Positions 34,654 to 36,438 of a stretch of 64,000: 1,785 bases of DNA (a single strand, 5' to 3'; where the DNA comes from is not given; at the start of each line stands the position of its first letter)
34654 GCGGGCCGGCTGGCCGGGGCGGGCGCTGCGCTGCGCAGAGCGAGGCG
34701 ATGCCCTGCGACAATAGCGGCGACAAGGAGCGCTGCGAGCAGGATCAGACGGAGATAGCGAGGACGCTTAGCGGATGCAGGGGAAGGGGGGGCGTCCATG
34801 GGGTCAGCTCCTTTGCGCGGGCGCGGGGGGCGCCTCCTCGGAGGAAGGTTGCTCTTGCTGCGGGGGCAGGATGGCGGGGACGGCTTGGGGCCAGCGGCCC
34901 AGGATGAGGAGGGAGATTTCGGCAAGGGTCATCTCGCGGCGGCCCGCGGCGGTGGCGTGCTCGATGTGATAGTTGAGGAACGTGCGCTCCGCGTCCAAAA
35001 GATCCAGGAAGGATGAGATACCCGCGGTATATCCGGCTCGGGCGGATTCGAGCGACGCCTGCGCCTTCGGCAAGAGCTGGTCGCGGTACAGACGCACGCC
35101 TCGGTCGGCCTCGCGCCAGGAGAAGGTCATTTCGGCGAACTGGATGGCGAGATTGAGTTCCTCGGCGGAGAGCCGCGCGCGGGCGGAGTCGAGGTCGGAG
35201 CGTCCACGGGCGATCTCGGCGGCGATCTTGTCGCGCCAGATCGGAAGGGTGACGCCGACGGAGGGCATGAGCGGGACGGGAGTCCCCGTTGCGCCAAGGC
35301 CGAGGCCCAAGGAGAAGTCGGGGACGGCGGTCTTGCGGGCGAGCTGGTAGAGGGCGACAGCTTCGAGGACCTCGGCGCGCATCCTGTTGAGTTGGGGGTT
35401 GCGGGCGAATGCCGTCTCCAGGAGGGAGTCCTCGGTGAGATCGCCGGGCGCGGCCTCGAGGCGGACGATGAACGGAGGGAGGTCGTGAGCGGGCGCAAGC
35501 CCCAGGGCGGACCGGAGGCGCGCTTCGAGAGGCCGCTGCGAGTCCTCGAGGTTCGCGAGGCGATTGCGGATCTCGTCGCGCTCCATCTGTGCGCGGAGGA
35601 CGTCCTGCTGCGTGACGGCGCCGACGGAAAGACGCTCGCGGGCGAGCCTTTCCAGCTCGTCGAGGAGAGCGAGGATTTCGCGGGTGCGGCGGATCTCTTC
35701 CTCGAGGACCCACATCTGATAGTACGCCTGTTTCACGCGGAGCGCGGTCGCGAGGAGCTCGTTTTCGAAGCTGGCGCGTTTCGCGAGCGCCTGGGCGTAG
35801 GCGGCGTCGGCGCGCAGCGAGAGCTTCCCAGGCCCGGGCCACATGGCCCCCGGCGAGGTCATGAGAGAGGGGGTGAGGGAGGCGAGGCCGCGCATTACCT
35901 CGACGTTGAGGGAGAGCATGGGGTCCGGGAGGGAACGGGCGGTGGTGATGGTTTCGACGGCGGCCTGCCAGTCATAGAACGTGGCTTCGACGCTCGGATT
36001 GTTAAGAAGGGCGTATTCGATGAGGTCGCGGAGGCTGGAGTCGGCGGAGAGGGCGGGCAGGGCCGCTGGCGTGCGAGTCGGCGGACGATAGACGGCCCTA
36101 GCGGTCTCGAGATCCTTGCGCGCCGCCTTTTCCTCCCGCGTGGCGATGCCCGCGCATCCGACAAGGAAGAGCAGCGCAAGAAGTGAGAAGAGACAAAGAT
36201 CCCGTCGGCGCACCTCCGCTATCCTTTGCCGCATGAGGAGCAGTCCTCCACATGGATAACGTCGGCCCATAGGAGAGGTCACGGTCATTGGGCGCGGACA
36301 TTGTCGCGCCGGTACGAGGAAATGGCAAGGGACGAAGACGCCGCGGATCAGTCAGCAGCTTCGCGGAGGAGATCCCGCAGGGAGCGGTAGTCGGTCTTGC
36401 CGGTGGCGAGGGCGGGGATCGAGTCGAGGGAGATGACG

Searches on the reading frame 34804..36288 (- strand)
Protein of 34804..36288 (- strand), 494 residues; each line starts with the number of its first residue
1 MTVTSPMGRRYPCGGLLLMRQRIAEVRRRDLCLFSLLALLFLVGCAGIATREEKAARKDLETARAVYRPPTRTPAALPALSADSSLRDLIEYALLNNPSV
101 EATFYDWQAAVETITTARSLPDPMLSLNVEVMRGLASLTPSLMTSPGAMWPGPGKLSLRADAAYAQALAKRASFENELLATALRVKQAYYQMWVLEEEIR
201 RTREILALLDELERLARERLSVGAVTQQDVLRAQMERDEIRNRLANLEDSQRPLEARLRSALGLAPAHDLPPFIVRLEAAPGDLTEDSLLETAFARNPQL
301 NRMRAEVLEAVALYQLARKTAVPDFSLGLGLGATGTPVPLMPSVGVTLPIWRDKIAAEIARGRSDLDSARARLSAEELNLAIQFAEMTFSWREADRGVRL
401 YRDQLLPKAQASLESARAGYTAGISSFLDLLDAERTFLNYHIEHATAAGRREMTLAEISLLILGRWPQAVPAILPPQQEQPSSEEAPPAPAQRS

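Call 40: search_protein_families(library=pfam, proteins=[window:34804-36288:-], max_evalue=0.001)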
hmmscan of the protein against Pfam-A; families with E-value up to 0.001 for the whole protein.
window:34804-36288:- (494 aa): 1 family
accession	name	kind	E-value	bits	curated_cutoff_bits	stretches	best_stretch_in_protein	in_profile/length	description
PF02321.23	OEP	-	1.2e-46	159.3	22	2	287-462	2-186/187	Outer membrane efflux protein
